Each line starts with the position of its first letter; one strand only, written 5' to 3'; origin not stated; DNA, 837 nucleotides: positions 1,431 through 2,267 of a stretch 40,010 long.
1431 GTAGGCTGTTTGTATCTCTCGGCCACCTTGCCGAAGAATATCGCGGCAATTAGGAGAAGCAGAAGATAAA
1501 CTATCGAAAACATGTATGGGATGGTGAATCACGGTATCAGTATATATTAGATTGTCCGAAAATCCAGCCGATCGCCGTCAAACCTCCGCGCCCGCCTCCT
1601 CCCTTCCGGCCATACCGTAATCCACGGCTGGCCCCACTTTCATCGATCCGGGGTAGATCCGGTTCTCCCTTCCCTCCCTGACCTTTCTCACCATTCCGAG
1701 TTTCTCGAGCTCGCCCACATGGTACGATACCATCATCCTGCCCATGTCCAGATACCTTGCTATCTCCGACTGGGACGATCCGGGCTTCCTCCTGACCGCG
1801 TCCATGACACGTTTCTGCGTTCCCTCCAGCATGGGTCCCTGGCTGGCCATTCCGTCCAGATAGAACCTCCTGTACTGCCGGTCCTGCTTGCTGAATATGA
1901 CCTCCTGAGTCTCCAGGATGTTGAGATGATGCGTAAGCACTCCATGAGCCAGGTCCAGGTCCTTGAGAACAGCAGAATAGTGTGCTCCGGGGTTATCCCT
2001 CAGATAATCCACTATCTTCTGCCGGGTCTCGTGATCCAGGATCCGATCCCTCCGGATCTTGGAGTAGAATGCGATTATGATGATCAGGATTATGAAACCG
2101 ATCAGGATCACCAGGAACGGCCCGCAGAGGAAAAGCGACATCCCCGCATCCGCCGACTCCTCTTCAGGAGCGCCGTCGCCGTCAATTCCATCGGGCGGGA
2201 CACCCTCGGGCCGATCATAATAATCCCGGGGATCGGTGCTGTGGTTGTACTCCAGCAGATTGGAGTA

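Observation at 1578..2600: One-component transmembrane regulator: extracellular Ca-binding TSP3-like repeats wired to two cytoplasmic winged helices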

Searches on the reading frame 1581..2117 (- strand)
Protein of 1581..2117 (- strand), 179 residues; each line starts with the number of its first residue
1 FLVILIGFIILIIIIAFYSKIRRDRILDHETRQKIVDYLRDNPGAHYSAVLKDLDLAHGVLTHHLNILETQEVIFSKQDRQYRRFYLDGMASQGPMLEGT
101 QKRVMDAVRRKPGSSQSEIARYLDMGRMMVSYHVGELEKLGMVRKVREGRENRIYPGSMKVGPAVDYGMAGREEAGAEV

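Call 19: find_homologous_proteins(query=window:1581-2117:-, max_evalue=0.00001)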
Query seq(179 aa) (179 aa): 6 proteins with E <= 0.00001 among 268 candidates.
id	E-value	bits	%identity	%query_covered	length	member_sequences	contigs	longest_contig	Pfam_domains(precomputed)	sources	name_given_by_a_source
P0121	1.2e-64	236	60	99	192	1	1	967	PF01047.29,PF12840.14,PF13412.13,PF01022.27,PF12802.14,PF24266.2,PF24034.2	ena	-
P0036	4.9e-60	221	59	88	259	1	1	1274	PF01047.29,PF12840.14,PF13412.13,PF01022.27,PF12802.14,PF24266.2,PF24034.2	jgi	jgi:predicted transcriptional regulator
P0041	7.4e-60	220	60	91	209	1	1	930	PF01047.29,PF12840.14,PF13412.13,PF01022.27,PF13601.13,PF12802.14,PF24266.2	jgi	jgi:predicted transcriptional regulator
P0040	1.0e-59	220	60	83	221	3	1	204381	PF01047.29,PF12840.14,PF13412.13,PF01022.27,PF12802.14,PF24266.2,PF24034.2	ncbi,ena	-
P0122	2.9e-59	218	64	83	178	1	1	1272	PF01047.29,PF12840.14,PF13412.13,PF08279.19,PF01022.27,PF09339.17,PF12802.14,PF13545.13,PF24266.2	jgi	jgi:predicted transcriptional regulator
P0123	4.1e-57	211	56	92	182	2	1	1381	PF01047.29,PF12840.14,PF13412.13,PF01022.27,PF12802.14,PF24266.2,PF24034.2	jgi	jgi:predicted transcriptional regulator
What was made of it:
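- Tried and rejected: Second homologue search with only the cytoplasmic part (call 19).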

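Call 29: search_protein_representatives(alignment_id=A2)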
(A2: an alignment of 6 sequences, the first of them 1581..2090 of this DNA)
Query: 6 sequences, 194 profile positions. Proteins with E-value up to 0.001 (for the whole library): 8581; up to 1e-10: 3735; up to 1e-30: 136. The best 150 are listed.
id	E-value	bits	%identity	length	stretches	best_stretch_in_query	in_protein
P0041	9.8e-96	335.3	-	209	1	1-193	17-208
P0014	6.0e-81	287.0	-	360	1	3-172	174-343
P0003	1.7e-75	269.2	-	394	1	3-168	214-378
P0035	1.1e-72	260.0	-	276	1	3-161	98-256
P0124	3.3e-45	170.4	-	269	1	5-160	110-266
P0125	5.9e-44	166.3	-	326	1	5-160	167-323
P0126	4.2e-42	160.3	-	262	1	4-157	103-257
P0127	9.0e-42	159.2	-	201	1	6-158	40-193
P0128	1.9e-41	158.2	-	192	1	2-158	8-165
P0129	7.3e-41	156.2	-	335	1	6-160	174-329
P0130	8.1e-41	156.1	-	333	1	3-158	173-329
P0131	8.1e-41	156.1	-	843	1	4-159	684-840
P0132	9.6e-41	155.9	-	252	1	5-175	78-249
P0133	1.5e-40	155.2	-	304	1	3-148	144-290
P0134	2.8e-40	154.3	-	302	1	7-158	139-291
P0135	3.9e-40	153.9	-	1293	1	3-158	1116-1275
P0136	4.1e-40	153.8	-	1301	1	3-160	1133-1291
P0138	1.0e-38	149.2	-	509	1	5-158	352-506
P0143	5.4e-38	146.9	-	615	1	4-162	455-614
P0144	6.0e-38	146.8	-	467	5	37-159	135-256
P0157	9.3e-36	139.6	-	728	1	6-159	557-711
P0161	4.6e-35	137.3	-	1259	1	4-159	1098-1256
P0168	3.0e-34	134.7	-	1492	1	12-151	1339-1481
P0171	4.3e-34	134.2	-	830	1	12-161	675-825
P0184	2.8e-33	131.5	-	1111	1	11-159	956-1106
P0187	4.7e-33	130.8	-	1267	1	4-160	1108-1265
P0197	2.0e-32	128.7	-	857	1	14-160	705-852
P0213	8.4e-32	126.7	-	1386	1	6-159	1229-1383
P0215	1.0e-31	126.4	-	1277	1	16-160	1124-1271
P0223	2.1e-31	125.4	-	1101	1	11-159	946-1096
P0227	3.0e-31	124.9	-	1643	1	7-160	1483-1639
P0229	3.5e-31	124.7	-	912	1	7-158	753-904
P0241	6.1e-31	123.9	-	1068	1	10-150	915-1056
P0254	1.0e-30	123.1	-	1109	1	3-161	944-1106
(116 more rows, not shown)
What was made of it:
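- Tried and rejected: The exhaustive profile search (call 29) replaced it.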

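Call 33: search_protein_families(library=pfam, alignment_id=A3, max_evalue=0.001)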
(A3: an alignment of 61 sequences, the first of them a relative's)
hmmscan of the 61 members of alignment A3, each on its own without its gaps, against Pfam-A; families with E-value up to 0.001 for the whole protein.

A. member 1, P0125 (326 aa): 11 families
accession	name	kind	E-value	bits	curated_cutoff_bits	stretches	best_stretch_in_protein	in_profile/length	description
PF13412.12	HTH_24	-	1.2e-18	66.8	21.9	2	262-309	1-48/48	Winged helix-turn-helix DNA-binding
PF24266.1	HTH_HVO_0163_N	-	2.8e-10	40.5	31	1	194-253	2-61/70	HVO_0163, N-terminal HTH domain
PF01047.28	MarR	-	1.1e-08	35.3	24.6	1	264-312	3-51/59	MarR family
PF01022.26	HTH_5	-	3.3e-08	33.7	22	1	268-309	6-46/47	Bacterial regulatory protein, arsR family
PF12802.13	MarR_2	-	1.2e-06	29.1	27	1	272-313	13-55/61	MarR family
PF12840.13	HTH_20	-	1.8e-06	28.2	27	1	267-310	7-50/51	Helix-turn-helix domain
PF13545.12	HTH_Crp_2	-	1.7e-05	25.2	27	1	277-312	21-56/70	Crp-like helix-turn-helix domain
PF22665.2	DUF6293_C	-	5.3e-05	24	27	0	285-320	54-89/101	DUF6293 C-terminal winged helix domain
PF08279.18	HTH_11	-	0.00015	22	25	1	266-310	2-46/55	HTH domain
PF14947.12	HTH_45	-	0.00057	20.3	25.5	0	198-246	10-56/77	Winged helix-turn-helix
PF04182.18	B-block_TFIIIC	-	0.00093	19.6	22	0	277-313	17-53/73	B-block binding subunit of TFIIIC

B. families by the number of members that match (of 61 scanned): 87 families (the first 25 are shown)
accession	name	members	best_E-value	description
PF24266.1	HTH_HVO_0163_N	61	5.2e-22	HVO_0163, N-terminal HTH domain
PF13412.12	HTH_24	61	1.7e-19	Winged helix-turn-helix DNA-binding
PF12840.13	HTH_20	60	2.1e-14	Helix-turn-helix domain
PF01047.28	MarR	58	8.7e-13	MarR family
PF12802.13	MarR_2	55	2.3e-14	MarR family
PF01022.26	HTH_5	52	6.2e-13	Bacterial regulatory protein, arsR family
PF13601.12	HTH_34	24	1.1e-07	Winged helix DNA-binding domain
PF25212.1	HVO_A0114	20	2.1e-08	HVO_A0114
PF08279.18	HTH_11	14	1.3e-07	HTH domain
PF04182.18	B-block_TFIIIC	13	1.7e-06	B-block binding subunit of TFIIIC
PF13545.12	HTH_Crp_2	13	2.4e-06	Crp-like helix-turn-helix domain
PF09339.16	HTH_IclR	9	1e-06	IclR helix-turn-helix domain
PF24034.1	DUF7343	8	5.5e-07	Domain of unknown function (DUF7343)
PF13620.12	CarboxypepD_reg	7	1.5e-96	Carboxypeptidase regulatory-like domain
PF07705.17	CARDB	7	1.6e-25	CARDB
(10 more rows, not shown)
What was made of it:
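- On Pfam PF24266 (HTH_HVO_0163_N): 61 of 61 sampled broad-family members also match (call 33).
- The same tail is attached to many adhesin-like proteins of 800-1600 aa (calls 29, 33). The same tail on many large surface proteins (calls 29, 33) recalls receptor-type precursors.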

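Call 34: find_related_loci(query=A2, collection=genome_contigs, flank=6000)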
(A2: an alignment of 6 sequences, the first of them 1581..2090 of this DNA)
Query A2 (170 aa) in genome_contigs; peptide patterns used: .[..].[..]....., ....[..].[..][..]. (x = any residue, [..] = any of these).
45 stretches matched a pattern; 17 encode a relative of the query (tblastn E <= 1e-3); 17 distinct loci.
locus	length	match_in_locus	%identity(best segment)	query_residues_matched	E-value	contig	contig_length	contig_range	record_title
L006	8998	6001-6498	63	1-167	1e-69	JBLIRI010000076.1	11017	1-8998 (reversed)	MAG: Thermoplasmatota archaeon isolate MG1_202007_bin_818 MG1_202007_bin_818_scaffold_76, whole genome shotgun sequence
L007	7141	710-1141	68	4-147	2e-69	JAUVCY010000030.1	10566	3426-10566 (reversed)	MAG: Thermoplasmatota archaeon isolate CSMAG_283 CSMAG_283_k141_1891160_length_10566_cov_5.9894, whole genome shotgun se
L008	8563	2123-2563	67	1-147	1e-69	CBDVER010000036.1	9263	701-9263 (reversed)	MAG TPA_asm: uncultured Thermoplasmata archaeon isolate SRR22302360_binner12_Refined_34 genome assembly, contig: ERZ2507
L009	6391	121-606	64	7-168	3e-68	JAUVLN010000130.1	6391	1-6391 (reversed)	MAG: Thermoplasmatota archaeon isolate CSMAG_507 CSMAG_507_k141_60694_length_6391_cov_7.9754, whole genome shotgun seque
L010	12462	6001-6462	62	4-157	2e-67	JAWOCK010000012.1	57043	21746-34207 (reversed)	MAG: Thermoplasmatota archaeon isolate BLK5-1.bin.203 k191_1432744, whole genome shotgun sequence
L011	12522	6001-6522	59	1-161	2e-67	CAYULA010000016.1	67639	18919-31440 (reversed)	MAG TPA_asm: uncultured Thermoplasmatales archaeon isolate SRP141376_co4_191 genome assembly, contig: NODE_719_length_67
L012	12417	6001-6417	71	9-147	5e-67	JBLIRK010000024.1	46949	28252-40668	MAG: Thermoplasmatota archaeon isolate MF1_202111_bin_395 MF1_202111_bin_395_scaffold_24, whole genome shotgun sequence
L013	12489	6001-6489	60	1-167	3e-66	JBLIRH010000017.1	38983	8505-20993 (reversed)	MAG: Thermoplasmatota archaeon isolate MG1_202108_bin_178 MG1_202108_bin_178_scaffold_17, whole genome shotgun sequence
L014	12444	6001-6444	60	4-151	2e-63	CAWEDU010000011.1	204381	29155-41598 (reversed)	MAG: uncultured Thermoplasmatales archaeon isolate MFD03804.bin.2.29 genome assembly, contig: contig_63318, whole genome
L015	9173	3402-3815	69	9-146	2e-63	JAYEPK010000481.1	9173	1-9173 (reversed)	MAG: Thermoplasmatota archaeon isolate MAG002 MAG002_481, whole genome shotgun sequence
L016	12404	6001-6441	59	1-147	1e-62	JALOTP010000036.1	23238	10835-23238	MAG: Thermoplasmatota archaeon isolate Prado236 scaffold_2253, whole genome shotgun sequence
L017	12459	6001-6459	59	1-153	1e-62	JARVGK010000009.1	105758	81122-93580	MAG: Thermoplasmatota archaeon isolate M17C-73-04 NODE_9_length_105758_cov_6.146687, whole genome shotgun sequence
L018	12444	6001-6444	60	4-151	1e-62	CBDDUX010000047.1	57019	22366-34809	MAG: Thermoplasmatota archaeon isolate Protein_d157_A_EX4484-6 genome assembly, contig: E3_1_d157_spades_c_000000000168,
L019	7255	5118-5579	60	1-154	1e-62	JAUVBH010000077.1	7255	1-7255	MAG: Thermoplasmatota archaeon isolate CSMAG_240 CSMAG_240_k127_14429239_length_7255_cov_7.3680, whole genome shotgun se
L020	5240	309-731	62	7-147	6e-62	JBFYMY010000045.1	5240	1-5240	MAG: Thermoplasmatales archaeon isolate PPR_0074 k121_4649568, whole genome shotgun sequence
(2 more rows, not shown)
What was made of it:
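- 17 loci in GTDB species-representative genomes, all Thermoplasmatota (call 34).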

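Call 35: list_cluster_members(proteins=[P0131, P0135, P0138, P0143, P0157, P0168, P0184, P0227, P0129, P0213])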
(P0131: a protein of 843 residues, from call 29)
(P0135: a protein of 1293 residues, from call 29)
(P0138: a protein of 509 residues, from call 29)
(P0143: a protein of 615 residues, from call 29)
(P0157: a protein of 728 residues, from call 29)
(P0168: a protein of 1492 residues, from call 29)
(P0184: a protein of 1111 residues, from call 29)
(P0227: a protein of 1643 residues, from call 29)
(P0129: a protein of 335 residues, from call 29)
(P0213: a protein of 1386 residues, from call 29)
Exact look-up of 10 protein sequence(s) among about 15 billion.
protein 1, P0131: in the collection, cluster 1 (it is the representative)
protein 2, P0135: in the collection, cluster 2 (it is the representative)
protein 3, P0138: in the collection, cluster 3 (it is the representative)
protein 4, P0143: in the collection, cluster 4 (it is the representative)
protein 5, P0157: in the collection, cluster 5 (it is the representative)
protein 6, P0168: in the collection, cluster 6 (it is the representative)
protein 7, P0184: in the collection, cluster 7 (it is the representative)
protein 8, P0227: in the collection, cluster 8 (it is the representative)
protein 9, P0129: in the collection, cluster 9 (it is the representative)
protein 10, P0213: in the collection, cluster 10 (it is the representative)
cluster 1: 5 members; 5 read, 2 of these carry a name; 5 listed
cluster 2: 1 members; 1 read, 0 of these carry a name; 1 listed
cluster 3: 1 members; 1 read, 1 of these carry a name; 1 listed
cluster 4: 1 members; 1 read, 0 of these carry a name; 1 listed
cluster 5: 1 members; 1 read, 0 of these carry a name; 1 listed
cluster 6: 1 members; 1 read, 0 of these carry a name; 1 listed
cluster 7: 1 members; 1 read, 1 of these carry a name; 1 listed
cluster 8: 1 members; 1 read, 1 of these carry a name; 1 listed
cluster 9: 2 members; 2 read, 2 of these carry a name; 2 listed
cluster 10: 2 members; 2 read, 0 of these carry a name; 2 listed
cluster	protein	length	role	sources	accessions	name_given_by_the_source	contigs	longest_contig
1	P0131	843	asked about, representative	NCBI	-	-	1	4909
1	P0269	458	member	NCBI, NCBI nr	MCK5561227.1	MAG: winged helix-turn-helix transcriptional regulator, partial [Thermoplasmata archaeon] | winged helix-turn-helix transcriptional regulator [Thermoplasmata archaeon]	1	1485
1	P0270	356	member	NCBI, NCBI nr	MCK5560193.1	MAG: VWA domain-containing protein, partial [Thermoplasmata archaeon] | VWA domain-containing protein [Thermoplasmata archaeon]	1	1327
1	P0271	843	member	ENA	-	-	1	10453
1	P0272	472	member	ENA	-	-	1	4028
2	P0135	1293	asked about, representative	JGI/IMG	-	-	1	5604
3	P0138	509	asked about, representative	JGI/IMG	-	DNA-binding MarR family transcriptional regulator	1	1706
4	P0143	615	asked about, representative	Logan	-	-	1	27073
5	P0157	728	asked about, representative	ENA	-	-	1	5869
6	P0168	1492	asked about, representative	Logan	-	-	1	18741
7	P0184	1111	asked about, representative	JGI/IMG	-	DNA-binding MarR family transcriptional regulator/protocatechuate 3,4-dioxygenase beta ...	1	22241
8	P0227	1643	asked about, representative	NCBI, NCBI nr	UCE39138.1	MAG: right-handed parallel beta-helix repeat-containing protein [Thermoplasmata archaeon]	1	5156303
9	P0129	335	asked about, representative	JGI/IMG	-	predicted transcriptional regulator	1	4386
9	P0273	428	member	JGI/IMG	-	predicted transcriptional regulator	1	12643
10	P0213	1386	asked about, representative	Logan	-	-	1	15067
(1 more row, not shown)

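Call 57: search_solved_structures(query=A2, max_evalue=0.01, show_alignments=2)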
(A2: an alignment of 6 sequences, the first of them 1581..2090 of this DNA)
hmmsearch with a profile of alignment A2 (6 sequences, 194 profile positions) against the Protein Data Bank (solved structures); distinct sequences matched with E-value up to 0.01: 6.
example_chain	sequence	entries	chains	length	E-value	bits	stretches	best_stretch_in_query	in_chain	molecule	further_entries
5duk_A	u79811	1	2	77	4.5e-10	42.7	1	29-89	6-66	putative DNA binding protein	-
4fht_A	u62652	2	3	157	0.0011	21.9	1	101-156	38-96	PcaV transcriptional regulator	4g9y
1ub9_A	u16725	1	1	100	0.0032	20.3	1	22-76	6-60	Hypothetical protein PH1061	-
7r22_A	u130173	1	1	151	0.0037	20.1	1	108-155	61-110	ArsR family transcriptional regulator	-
2oqg_A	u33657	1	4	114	0.0059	19.5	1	115-158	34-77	Possible transcriptional regulator, ArsR family protein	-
6j05_A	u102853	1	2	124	0.0065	19.3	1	114-158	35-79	Transcriptional regulator ArsR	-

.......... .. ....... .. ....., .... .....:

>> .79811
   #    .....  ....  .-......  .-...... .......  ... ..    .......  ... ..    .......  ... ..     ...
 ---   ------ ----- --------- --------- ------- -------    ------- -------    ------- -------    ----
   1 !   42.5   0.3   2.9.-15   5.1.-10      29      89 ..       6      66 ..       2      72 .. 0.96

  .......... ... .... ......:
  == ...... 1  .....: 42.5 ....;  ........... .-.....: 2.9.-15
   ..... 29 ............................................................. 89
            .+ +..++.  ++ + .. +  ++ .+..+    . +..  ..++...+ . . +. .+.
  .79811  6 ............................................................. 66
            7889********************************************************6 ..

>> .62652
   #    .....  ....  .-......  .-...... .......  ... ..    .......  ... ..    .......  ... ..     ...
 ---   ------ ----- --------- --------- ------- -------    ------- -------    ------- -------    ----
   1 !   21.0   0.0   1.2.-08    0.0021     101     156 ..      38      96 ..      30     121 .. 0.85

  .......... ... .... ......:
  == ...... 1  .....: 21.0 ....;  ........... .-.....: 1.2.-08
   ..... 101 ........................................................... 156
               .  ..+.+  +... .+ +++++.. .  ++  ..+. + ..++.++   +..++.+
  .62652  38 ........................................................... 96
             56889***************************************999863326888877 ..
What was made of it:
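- Closest known: PDB 5duk. Same: The only solved sequence relative of the first wHTH (E 4.5e-10, call 57).
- The only solved relative is called a putative DNA-binding protein (call 57).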

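Call 69: list_cluster_members(proteins=[P0161, P0171, P0187, P0197, P0215, P0223, P0241, P0254, P0144, P0229])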
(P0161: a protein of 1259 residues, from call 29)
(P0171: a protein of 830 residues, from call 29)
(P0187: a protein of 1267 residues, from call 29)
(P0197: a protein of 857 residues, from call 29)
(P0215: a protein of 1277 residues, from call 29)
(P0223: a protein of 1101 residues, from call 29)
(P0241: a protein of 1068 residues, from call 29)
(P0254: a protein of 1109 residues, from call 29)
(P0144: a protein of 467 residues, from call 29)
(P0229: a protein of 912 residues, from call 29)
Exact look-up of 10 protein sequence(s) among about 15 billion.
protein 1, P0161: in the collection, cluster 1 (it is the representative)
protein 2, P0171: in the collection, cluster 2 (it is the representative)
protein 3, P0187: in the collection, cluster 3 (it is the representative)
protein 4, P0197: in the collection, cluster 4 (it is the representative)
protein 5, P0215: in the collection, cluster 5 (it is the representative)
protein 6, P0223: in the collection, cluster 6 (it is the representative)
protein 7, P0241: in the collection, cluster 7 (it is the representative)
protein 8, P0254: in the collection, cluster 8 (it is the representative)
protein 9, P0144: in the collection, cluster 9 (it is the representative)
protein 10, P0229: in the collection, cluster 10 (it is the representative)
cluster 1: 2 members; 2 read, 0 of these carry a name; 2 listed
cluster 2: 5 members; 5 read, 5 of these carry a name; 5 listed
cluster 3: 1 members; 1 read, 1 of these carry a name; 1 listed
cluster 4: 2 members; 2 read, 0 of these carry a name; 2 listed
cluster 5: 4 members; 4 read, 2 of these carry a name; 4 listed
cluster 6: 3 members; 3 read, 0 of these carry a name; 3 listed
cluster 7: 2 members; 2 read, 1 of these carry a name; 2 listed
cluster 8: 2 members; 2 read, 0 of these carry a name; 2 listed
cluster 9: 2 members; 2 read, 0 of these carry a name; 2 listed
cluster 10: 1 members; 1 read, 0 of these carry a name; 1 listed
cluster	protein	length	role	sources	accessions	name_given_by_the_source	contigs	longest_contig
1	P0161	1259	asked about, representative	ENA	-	-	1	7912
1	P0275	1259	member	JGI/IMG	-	-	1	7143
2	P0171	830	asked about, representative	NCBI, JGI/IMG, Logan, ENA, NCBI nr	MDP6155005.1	MAG: winged helix-turn-helix transcriptional regulator [Candidatus Thermoplasmatota ... | uncharacterized membrane protein/DNA-binding MarR family transcriptional regulator | winged helix-turn-helix transcriptional regulator [Candidatus Thermoplasmatota archaeon]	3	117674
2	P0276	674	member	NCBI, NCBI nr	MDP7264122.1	MAG: CARDB domain-containing protein, partial [Candidatus Thermoplasmatota archaeon] | CARDB domain-containing protein [Candidatus Thermoplasmatota archaeon]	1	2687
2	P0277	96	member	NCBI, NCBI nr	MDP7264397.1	MAG: winged helix-turn-helix domain-containing protein, partial [Candidatus ... | winged helix-turn-helix domain-containing protein [Candidatus Thermoplasmatota archaeon]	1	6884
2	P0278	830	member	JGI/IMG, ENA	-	uncharacterized membrane protein/DNA-binding MarR family transcriptional regulator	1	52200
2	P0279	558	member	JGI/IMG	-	DNA-binding MarR family transcriptional regulator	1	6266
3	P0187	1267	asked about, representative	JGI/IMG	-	predicted transcriptional regulator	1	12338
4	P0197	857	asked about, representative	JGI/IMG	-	-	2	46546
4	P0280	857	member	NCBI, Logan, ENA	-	-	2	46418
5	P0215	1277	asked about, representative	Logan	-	-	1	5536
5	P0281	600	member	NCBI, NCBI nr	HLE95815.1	MAG TPA: PQQ-binding-like beta-propeller repeat protein, partial [Candidatus ... | PQQ-binding-like beta-propeller repeat protein [Candidatus Thermoplasmatota archaeon]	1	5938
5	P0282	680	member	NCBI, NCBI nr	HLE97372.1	MAG TPA: MarR family transcriptional regulator, partial [Candidatus Thermoplasmatota ... | MarR family transcriptional regulator [Candidatus Thermoplasmatota archaeon]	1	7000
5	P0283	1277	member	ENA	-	-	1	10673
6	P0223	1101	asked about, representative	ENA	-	-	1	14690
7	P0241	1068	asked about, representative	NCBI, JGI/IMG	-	-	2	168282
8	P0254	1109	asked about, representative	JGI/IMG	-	-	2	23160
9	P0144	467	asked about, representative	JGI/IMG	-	-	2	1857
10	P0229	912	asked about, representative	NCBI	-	-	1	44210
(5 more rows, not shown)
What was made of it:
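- The module ends hundreds of adhesin-like proteins with CARDB, PKD, Big_9, PEGA, CarboxypepD_reg and beta-helix domains (calls 33, 35, 69).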

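Call 70: find_encoding_contigs(protein=P0171, flank=6000, max_places=1)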
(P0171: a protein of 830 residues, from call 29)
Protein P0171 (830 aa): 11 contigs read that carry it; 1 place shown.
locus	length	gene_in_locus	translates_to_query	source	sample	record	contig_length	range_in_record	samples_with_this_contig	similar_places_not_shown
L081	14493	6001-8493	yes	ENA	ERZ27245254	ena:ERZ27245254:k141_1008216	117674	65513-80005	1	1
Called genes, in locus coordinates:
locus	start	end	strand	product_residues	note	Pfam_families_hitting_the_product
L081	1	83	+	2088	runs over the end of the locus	PF13620:CarboxypepD_reg (faint), PF17802:SpaA (faint), PF00801:PKD (weak), PF18911:PKD_4, PF22352:K319L-like_PKD, PF18911:PKD_4 (weak), PF00801:PKD, PF18911:PKD_4 (weak), +1 more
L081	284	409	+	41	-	-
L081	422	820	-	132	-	PF01986:DUF123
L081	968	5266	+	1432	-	PF13517:FG-GAP_3 (weak), PF07593:UnbV_ASPIC, PF18911:PKD_4, PF18911:PKD_4, PF00801:PKD, PF18911:PKD_4, PF00801:PKD, PF18911:PKD_4, +3 more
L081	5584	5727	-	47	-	-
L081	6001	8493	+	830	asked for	PF07705:CARDB (weak), PF12840:HTH_20 (faint), PF24266:HTH_HVO_0163_N, PF01022:HTH_5 (faint), PF01047:MarR (faint), PF12802:MarR_2 (weak), PF13412:HTH_24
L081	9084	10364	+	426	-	PF08442:ATP-grasp_2, PF24948:Citrate_synth_N, PF16114:Citrate_bind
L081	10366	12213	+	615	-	PF00549:Ligase_CoA, PF00285:Citrate_synt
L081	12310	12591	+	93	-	-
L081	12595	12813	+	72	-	-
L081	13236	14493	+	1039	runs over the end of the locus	-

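Call 71: find_encoding_contigs(protein=P0241, flank=6000, max_places=1)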
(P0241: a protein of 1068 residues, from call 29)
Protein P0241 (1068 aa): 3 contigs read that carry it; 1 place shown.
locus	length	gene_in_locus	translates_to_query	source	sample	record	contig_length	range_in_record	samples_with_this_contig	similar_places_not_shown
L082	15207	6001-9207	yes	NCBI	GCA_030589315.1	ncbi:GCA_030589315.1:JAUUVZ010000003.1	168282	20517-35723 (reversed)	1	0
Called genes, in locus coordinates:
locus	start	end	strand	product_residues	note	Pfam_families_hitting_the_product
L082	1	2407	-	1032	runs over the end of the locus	PF05048:NosD, PF13229:Beta_helix, PF05048:NosD, PF13229:Beta_helix, PF05048:NosD, PF13229:Beta_helix, PF05048:NosD, PF13229:Beta_helix, +5 more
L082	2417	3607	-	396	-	-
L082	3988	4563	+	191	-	PF00025:Arf (weak), PF00071:Ras, PF08477:Roc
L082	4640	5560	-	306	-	PF04151:PPC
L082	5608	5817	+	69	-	-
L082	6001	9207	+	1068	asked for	PF24893:DUF7743 (faint), PF09339:HTH_IclR (faint), PF24266:HTH_HVO_0163_N, PF01022:HTH_5, PF01047:MarR, PF12802:MarR_2, PF12840:HTH_20 (weak), PF13412:HTH_24, +1 more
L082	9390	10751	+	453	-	-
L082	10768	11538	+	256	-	-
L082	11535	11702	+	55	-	PF02803:Thiolase_C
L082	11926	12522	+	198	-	-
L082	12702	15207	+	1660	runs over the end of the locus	-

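Call 72: find_encoding_contigs(protein=P0197, flank=6000, max_places=1)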
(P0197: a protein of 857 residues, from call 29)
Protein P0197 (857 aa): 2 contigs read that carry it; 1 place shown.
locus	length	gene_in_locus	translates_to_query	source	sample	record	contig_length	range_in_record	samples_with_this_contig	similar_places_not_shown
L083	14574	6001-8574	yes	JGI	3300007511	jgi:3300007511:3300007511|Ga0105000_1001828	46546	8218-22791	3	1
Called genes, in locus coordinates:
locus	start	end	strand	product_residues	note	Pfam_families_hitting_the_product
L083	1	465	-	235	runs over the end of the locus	PF00696:AA_kinase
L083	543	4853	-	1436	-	-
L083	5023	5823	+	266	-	PF01963:TraB_PrgY_gumN (faint)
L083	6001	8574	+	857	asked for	PF07705:CARDB (faint), PF12840:HTH_20 (faint), PF24266:HTH_HVO_0163_N, PF01022:HTH_5 (faint), PF12802:MarR_2 (weak), PF13412:HTH_24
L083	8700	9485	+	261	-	-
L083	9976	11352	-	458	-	PF03721:UDPG_MGDP_dh_N, PF00984:UDPG_MGDP_dh, PF03720:UDPG_MGDP_dh_C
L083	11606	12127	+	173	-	-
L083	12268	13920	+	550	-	-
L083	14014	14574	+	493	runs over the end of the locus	PF18912:DZR_2 (faint), PF07719:TPR_2 (faint), PF13181:TPR_8 (faint), PF14559:TPR_19 (faint), PF13431:TPR_17 (faint), PF00515:TPR_1 (weak), PF24445:DUF7564 (faint)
